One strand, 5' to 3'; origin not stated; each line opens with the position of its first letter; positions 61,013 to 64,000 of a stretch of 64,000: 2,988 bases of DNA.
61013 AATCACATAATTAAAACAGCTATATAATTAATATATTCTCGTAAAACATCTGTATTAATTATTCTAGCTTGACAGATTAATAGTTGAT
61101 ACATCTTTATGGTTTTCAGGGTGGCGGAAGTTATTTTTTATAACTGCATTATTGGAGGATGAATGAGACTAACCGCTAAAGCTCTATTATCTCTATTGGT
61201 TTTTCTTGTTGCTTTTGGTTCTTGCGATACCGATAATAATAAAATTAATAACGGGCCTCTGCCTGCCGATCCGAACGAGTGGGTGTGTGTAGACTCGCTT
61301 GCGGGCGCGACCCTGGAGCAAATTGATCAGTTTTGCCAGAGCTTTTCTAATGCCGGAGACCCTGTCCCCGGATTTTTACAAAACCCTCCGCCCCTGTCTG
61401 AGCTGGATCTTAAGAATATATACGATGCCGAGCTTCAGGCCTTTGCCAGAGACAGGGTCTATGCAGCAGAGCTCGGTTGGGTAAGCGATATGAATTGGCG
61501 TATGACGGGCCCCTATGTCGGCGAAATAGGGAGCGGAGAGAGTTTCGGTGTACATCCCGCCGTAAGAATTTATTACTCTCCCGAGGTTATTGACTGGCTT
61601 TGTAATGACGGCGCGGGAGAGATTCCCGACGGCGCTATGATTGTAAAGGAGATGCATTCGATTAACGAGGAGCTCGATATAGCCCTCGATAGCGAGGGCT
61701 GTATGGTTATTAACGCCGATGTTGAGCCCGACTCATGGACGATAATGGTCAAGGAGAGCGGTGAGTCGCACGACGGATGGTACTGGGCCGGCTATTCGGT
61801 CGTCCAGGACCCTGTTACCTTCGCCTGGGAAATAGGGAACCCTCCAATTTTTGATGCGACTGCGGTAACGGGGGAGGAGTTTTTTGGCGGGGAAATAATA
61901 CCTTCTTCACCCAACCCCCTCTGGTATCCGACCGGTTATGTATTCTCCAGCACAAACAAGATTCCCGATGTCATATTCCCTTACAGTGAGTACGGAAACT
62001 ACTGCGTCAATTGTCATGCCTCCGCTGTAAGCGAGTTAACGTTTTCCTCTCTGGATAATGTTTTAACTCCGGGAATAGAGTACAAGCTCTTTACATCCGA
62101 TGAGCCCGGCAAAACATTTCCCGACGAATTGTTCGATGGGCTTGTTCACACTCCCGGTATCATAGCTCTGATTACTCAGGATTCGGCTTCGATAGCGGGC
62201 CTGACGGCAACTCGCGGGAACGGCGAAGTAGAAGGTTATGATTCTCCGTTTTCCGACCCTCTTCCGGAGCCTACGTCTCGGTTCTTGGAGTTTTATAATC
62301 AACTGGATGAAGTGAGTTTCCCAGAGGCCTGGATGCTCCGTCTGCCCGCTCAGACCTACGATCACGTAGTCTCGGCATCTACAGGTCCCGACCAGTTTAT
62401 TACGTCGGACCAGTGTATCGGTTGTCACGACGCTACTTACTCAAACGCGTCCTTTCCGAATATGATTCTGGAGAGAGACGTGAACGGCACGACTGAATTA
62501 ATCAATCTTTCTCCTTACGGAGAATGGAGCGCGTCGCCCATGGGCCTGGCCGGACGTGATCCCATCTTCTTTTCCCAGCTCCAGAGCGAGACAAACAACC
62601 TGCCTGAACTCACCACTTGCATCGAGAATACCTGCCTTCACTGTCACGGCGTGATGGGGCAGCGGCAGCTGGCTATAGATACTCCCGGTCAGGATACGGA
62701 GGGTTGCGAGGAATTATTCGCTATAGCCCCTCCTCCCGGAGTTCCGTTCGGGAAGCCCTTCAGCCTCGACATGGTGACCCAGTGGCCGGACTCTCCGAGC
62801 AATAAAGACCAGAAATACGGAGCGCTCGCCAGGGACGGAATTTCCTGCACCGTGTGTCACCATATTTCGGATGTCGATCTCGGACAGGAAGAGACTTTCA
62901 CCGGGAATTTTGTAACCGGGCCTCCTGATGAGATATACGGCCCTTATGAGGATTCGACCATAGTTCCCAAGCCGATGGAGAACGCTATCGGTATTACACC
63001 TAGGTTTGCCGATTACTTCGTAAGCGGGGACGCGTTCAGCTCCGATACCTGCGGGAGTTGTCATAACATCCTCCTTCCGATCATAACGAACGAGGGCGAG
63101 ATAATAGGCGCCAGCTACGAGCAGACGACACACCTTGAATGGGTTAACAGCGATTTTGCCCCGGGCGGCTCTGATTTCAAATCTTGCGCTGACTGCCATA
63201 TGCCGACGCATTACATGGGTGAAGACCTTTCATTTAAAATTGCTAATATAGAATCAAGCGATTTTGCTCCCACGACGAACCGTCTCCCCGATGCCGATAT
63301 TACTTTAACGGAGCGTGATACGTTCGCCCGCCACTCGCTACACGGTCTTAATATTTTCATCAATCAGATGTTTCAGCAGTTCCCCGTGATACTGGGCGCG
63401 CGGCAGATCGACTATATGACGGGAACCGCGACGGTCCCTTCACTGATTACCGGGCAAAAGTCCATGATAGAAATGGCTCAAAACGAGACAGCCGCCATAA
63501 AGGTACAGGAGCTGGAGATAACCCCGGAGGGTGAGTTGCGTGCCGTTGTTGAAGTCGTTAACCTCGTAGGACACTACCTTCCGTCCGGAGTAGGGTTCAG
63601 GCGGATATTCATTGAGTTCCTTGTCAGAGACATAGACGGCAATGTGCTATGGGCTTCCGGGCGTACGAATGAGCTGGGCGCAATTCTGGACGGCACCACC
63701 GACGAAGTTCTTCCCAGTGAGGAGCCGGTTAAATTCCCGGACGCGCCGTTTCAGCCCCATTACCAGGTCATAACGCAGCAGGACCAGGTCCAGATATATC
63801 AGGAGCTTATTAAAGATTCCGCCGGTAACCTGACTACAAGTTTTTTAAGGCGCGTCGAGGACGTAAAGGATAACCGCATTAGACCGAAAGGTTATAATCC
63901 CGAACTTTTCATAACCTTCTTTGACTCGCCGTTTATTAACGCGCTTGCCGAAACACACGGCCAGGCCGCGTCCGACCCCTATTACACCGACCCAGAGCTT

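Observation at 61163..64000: Unlisted 946-codon-plus lipoprotein multihaem cytochrome running off the window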

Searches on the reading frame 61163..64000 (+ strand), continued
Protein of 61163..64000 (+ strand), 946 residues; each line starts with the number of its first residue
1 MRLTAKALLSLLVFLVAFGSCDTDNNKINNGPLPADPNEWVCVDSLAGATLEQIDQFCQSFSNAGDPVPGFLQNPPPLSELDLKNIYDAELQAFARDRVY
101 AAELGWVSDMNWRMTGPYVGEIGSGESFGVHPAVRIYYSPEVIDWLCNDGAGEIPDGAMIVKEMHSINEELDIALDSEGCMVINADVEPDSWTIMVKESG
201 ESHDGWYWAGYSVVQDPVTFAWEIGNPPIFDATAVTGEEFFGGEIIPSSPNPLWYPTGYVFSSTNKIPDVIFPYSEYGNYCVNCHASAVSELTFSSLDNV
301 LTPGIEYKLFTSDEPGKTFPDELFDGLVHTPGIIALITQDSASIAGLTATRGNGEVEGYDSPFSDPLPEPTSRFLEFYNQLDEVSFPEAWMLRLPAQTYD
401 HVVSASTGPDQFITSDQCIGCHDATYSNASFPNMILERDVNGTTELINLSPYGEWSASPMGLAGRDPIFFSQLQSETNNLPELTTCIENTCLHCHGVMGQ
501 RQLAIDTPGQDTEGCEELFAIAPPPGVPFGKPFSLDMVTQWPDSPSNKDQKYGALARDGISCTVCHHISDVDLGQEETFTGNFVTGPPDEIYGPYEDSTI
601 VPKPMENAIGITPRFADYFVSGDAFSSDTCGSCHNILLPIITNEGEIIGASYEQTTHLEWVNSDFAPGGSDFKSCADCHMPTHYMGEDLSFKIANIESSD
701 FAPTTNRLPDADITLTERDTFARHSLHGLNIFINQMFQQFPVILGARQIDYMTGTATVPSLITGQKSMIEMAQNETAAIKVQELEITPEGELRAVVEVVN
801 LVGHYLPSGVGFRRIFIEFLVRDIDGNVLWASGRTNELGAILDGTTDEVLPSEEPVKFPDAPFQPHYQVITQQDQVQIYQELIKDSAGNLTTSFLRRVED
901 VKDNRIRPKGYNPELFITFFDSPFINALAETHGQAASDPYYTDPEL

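Call 27: predict_structure(alignment_id=A1)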
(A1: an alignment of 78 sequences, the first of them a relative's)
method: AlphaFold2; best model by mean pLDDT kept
length: 1043 residues; sequences in the alignment: 78
mean_pLDDT: 89.0   pTM: 0.91
mean pLDDT of the five models: 89.0, 87.6, 87.6, 86.2, 83.6
residues with pLDDT >= 90: 671; 70-90: 299; 50-70: 56; < 50: 17
segments of 3 or more residues with pLDDT < 50: 19-30, 1041-1043
pLDDT, mean of each block of 10 residues (from residue 1): 67 67 39 88 92 93 90 96 96 96 96 93 86 95 93 94 93 95 95 94 93 82 83 90 86 92 89 91 75 88 95 68 63 67 53 74 93 96 97 96 91 88 85 86 87 91 95 97 95 92 94 89 86 96 93 95 82 85 77 89 89 90 87 88 95 89 91 86 89 80 89 89 87 96 96 89 94 92 95 97 68 92 97 96 97 91 94 97 93 94 93 94 94 95 95 97 96 94 95 96 98 89 93 90 42
secondary structure, 60 per line:
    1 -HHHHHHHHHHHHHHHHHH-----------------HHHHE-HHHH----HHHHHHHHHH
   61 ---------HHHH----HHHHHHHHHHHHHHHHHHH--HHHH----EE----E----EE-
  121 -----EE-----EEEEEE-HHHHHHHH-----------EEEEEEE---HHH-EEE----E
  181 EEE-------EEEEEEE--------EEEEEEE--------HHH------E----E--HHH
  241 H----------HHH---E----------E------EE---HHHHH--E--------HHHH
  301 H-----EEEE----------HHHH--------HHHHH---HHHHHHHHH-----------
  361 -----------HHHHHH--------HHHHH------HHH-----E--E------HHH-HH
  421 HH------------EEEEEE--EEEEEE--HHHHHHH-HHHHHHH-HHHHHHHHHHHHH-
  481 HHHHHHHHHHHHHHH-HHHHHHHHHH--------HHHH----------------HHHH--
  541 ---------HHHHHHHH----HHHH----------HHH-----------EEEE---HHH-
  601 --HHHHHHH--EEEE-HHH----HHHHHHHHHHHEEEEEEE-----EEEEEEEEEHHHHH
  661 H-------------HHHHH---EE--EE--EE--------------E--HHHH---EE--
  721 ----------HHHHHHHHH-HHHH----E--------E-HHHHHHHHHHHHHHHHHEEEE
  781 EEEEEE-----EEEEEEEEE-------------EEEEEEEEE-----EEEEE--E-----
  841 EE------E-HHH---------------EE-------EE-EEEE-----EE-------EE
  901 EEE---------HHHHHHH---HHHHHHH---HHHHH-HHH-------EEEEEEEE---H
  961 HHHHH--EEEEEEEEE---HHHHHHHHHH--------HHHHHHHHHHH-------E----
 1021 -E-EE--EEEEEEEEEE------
elements in order (helices of 4 or more, strands of 3 or more residues): H2-19 H37-40 H43-46 H51-60 H70-73 H78-96 H99-102 E133-138 H140-147 E159-165 E173-175 E180-183 E191-197 E206-212 H238-241 H281-285 H297-301 E307-310 H321-324 H333-337 H341-349 H372-377 H386-390 H419-422 E435-440 E443-448 H451-457 H459-465 H467-479 H481-495 H497-506 H515-518 H535-538 H550-557 H562-565 E590-593 H603-609 E612-615 H624-634 E635-641 E647-655 H656-661 H675-679 H710-713 H731-739 H741-744 H760-776 E777-786 E792-800 E814-822 E828-832 E881-884 E899-903 H913-919 H923-929 H933-937 E949-956 H960-965 E968-976 H980-989 H998-1008 E1028-1037
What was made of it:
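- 61226..61261 (+): Flexible tether, residues 22-33. pLDDT is below 50 for residues 19-30 (call 27).
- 62063..62347 (+): Interdomain linker, residues 301-395, partly lower-confidence. 10-residue pLDDT block means are 53-74 for residues 311-360 (call 27).
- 63878..64000 (+): Start of a C-terminal alpha/beta domain (residues 906-1043), cut by the window end. Call 27.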

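Call 54: fold_search(model_id=the predicted structure, library=pdb)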
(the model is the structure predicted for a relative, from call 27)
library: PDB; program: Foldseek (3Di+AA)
matches with E <= 10: 420; with E <= 0.001: 1
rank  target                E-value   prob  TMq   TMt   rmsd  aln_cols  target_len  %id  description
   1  5ze8                  7.4e-09  1.00  0.25  0.62   6.8       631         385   12  Crystal structure of a penta-heme cytochrome c552 from Thermochromatium tepidum (released 2018-04-25)
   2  6qv4                  6.4e-02  0.51  0.05  0.04   5.5        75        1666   19  Crystal structure of the Ski2 RNA-helicase Brr2 from Chaetomium thermophilum bound to ATP-gamma-S (released 2020-01-15)
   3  6qv3                  1.0e-01  0.72  0.08  0.05   6.3       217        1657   10  Crystal structure of the Ski2 RNA-helicase Brr2 from Chaetomium thermophilum bound to ADP (released 2020-01-15)
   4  5o9z_C                1.2e-01  0.28  0.05  0.03   6.0        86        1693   15  Cryo-EM structure of a pre-catalytic human spliceosome primed for activation (B complex) (released 2017-08-16)
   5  5urm_B                1.4e-01  0.47  0.06  0.04   5.2        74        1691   15  Crystal structure of human BRR2 in complex with T-1206548 (released 2017-07-19)
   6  7a5p_q                1.5e-01  0.75  0.09  0.05   5.8       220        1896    8  Human C Complex Spliceosome - Medium-resolution PERIPHERY (released 2020-10-14)
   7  5m59_E                1.6e-01  0.44  0.06  0.03   5.1        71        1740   18  Crystal structure of Chaetomium thermophilum Brr2 helicase core in complex with Prp8 Jab1 domain (released 2016-12-21)
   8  6hiu_A                1.7e-01  0.69  0.06  0.38   7.5       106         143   19  Cytochrome P460 from Methylococcus capsulatus (Bath) (released 2019-03-20)
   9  9hrk_A                1.8e-01  0.69  0.06  0.38   7.3       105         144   20  Cytochrome P460 from Methyloccocus capsulatus in the ferrous state (single crosslink from Lys) (released 2025-09-03)
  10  5m59_A                1.8e-01  0.33  0.06  0.03   5.3        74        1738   19  Crystal structure of Chaetomium thermophilum Brr2 helicase core in complex with Prp8 Jab1 domain (released 2016-12-21)
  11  6ahd_D                1.8e-01  0.30  0.06  0.04   5.8        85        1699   15  The Cryo-EM Structure of Human Pre-catalytic Spliceosome (B complex) at 3.8 angstrom resolution (released 2018-11-14)
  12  5m59_G                2.0e-01  0.38  0.05  0.03   5.2        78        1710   15  Crystal structure of Chaetomium thermophilum Brr2 helicase core in complex with Prp8 Jab1 domain (released 2016-12-21)
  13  6qws                  2.1e-01  0.60  0.09  0.06   6.3       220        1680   10  Crystal structure of the Ski2 RNA-helicase Brr2 from Chaetomium thermophilum in the apo state (released 2020-01-15)
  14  3jcm_N                2.1e-01  0.25  0.05  0.03   5.5        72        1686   15  Cryo-EM structure of the spliceosomal U4/U6.U5 tri-snRNP (released 2016-02-24)
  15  8ro0_B                2.2e-01  0.35  0.06  0.03   5.3        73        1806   15  Structure of the C. elegans Intron Lariat Spliceosome primed for disassembly (ILS') (released 2024-08-07)
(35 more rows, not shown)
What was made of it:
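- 62348..63490 (+): Pentahaem core, residues ~396-776, with the fold of T. tepidum c552. CxxCH 2-6 are at nt 62414-62428, 62633-62647, 62846-62860, 63050-63064 and 63185-63199. Foldseek gives E 7.4e-9 (call 54).
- On PHC pentahaem cytochromes (T. tepidum c552 fold): Foldseek E 7.4e-9 (call 54).
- Tried and rejected: Foldseek ranks P460 weakly, at E ~0.17 (call 54).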

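Call 69: search_protein_representatives(alignment_id=A1)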
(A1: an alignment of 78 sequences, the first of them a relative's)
Query: 78 sequences, 1022 profile positions. Proteins with E-value up to 0.001 (for the whole library): 3462; up to 1e-10: 1945; up to 1e-30: 789. The best 150 are listed.
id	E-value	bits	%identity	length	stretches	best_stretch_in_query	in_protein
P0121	0.0e+00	1437.6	-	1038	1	26-1020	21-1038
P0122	0.0e+00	1346.0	-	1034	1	34-1019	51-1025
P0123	0.0e+00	1307.9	-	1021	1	12-1020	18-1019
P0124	0.0e+00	1188.2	-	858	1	12-841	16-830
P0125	0.0e+00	1166.3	-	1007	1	8-1016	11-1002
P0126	0.0e+00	1094.8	-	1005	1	55-1019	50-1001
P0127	0.0e+00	1051.1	-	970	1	55-1020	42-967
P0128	2.5e-292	989.0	-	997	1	12-1015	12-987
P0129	5.4e-276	934.9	-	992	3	174-773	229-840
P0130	1.5e-272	923.5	-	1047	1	52-1018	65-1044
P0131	7.0e-267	904.8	-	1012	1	29-1017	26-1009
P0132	4.9e-266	902.0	-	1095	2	10-897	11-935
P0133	8.6e-260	881.3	-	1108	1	61-1020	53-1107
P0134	2.0e-253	860.2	-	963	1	66-1017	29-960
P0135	7.9e-248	841.7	-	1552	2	154-1017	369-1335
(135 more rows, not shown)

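Call 73: list_cluster_members(proteins=[L014:7995-11063:+, L037:7980-11054:+, L030:7866-11006:+, L030:7902-11006:+])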
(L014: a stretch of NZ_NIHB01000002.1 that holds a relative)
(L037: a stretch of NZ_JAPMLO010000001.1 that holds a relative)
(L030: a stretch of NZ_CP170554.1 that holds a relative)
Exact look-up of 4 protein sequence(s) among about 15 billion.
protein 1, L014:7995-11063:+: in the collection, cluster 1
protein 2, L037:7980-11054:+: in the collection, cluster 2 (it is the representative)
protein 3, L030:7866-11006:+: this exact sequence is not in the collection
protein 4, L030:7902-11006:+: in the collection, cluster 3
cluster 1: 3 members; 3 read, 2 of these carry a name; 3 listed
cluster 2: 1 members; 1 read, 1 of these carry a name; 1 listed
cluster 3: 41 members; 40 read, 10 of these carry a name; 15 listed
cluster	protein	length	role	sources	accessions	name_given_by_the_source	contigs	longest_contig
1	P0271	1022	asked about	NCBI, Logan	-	-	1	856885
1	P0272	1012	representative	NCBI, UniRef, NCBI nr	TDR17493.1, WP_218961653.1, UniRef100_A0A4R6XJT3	hypothetical protein [Marinicella litoralis] | Uncharacterized protein n=2 Tax=Marinicella litoralis TaxID=644220 RepID=A0A4R6XJT3_9GAMM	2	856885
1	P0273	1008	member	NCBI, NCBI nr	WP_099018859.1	hypothetical protein [Marinicella litoralis]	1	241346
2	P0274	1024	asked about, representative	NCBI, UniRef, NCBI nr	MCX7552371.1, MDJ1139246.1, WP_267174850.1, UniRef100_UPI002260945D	hypothetical protein OS175_00650 [Marinicella sp. S1101] | hypothetical protein n=1 Tax=Marinicella marina TaxID=2996016 RepID=UPI002260945D | hypothetical protein [Marinicella marina]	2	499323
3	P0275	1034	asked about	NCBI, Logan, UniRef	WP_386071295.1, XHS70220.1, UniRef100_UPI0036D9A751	hypothetical protein ACFJIW_11860 [Tahibacter sp. UC22_41] | hypothetical protein n=1 Tax=Tahibacter sp. UC22_41 TaxID=3350178 RepID=UPI0036D9A751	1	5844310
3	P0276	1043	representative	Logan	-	-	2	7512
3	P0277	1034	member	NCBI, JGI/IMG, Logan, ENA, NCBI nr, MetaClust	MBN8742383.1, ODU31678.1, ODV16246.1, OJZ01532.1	MAG: hypothetical protein BGP24_01915 [Lysobacterales bacterium 69-70] | hypothetical protein [Xanthomonadaceae bacterium] | \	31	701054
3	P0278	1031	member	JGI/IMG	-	hypothetical protein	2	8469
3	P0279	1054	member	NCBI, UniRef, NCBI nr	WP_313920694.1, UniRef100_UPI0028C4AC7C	hypothetical protein [Tahibacter sp.] | hypothetical protein n=1 Tax=Tahibacter sp. TaxID=2056211 RepID=UPI0028C4AC7C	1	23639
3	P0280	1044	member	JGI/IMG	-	hypothetical protein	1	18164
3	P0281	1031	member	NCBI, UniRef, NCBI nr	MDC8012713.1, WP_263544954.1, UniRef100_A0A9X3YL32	hypothetical protein [Tahibacter soli] | Cytochrome c554/c'-like protein n=1 Tax=Tahibacter soli TaxID=2983605 ...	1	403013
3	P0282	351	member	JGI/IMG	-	hypothetical protein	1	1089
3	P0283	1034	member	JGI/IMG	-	hypothetical protein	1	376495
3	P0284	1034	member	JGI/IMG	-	hypothetical protein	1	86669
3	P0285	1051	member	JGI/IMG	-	mono/diheme cytochrome c family protein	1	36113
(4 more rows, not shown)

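Call 78: search_protein_families(library=pfam, proteins=[L001:8918-10060:+, L001:10061-10861:+, L001:7832-8020:+, L001:8633-8917:+], max_evalue=1)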
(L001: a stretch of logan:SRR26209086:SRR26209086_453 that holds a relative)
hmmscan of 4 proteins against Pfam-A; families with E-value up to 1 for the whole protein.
L001:8918-10060:+ (381 aa): 5 families
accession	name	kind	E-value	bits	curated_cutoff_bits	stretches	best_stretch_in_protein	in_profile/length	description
PF14522.11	Cytochrome_C7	-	2.8e-05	24.3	24.8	1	232-289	13-53/67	Cytochrome c7 and related cytochrome c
PF13442.11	Cytochrome_CBB3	-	3.6e-05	24.4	27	0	92-106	10-23/68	Cytochrome C oxidase, cbb3-type, subunit III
PF22113.1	Mtrc-MtrF_II-IV_dom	-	0.00011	22.2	30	1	161-288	78-167/176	Outer membrane cytochrome MtrC/MtrF-like, domains II/IV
PF00034.26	Cytochrom_C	-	0.00041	22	21.3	0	93-107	9-23/90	Cytochrome c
PF09699.15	Paired_CXXCH_1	-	0.006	16.7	20.6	0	19-34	5-20/41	Doubled CXXCH motif (Paired_CXXCH_1)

L001:10061-10861:+ (267 aa): 0 families

L001:7832-8020:+ (63 aa): 0 families

L001:8633-8917:+ (95 aa): 0 families
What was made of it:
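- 61262..61477 (+): N-terminal helical subdomain, residues 34-105. It carries the conserved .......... motif and the Cys42/Cys58 pair. It has no Pfam match (call 78).
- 62063..62347 (+): No Pfam match (call 78).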

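Call 79: search_protein_families(library=ncbifam, proteins=[L001:8918-10060:+, L001:10061-10861:+], max_evalue=1)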
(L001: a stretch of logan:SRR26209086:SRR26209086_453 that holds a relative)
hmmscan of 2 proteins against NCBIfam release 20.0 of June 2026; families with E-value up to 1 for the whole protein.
L001:8918-10060:+ (381 aa): 7 families
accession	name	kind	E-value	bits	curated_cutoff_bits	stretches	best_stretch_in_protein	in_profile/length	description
TIGR03153.1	cytochr_NrfH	equivalog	0.00032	20.8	134.2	0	277-315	52-89/138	cytochrome c nitrite reductase small subunit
NF040886.1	cyt_C_like_Sec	equivalog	0.00077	18.1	250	1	143-292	130-258/423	multiheme c-type cytochrome (seleno)protein ExtKL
NF045773.1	cytochro_C550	exception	0.0061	16.5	125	1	11-39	49-76/118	cytochrome c550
NF045713.1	CxxCH_16_HmcA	equivalog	0.0097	14.5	400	0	233-286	133-183/541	sulfate respiration complex hexadecaheme cytochrome HmcA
TIGR03507.1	decahem_SO1788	subfamily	0.021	13.3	209.3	1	233-289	270-307/672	OmcA/MtrC family decaheme c-type cytochrome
TIGR01904.2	GSu_C4xC__C2xCH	domain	0.1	12.3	27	0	19-35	48-64/73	CxxxxCH/CxxCH domain c-type cytochrome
NF041199.1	trx7_PDZ_seleno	equivalog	0.38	9.6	300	0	83-106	146-170/390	Trx7/PDZ domain-containing (seleno)protein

L001:10061-10861:+ (267 aa): 1 family
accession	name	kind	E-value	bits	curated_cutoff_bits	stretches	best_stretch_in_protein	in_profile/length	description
NF045883.1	PIPSynth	equivalog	0.24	11.1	170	1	43-73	59-90/197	phosphatidylinositol phosphate synthase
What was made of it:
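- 63878..64000 (+): No Pfam or NCBIfam match (calls 78, 79).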

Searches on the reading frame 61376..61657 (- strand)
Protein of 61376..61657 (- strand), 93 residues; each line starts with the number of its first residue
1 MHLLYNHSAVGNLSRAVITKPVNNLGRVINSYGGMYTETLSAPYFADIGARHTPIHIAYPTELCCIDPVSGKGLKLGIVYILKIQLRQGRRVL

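Call 71: search_protein_families(library=pfam, proteins=[window:61376-61657:-], max_evalue=0.1)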
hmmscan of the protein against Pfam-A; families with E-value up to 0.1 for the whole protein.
window:61376-61657:- (93 aa): 0 families
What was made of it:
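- Checked: They have no Pfam match (call 71) and lie antisense to a protein conserved across phyla, so they are artefacts.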
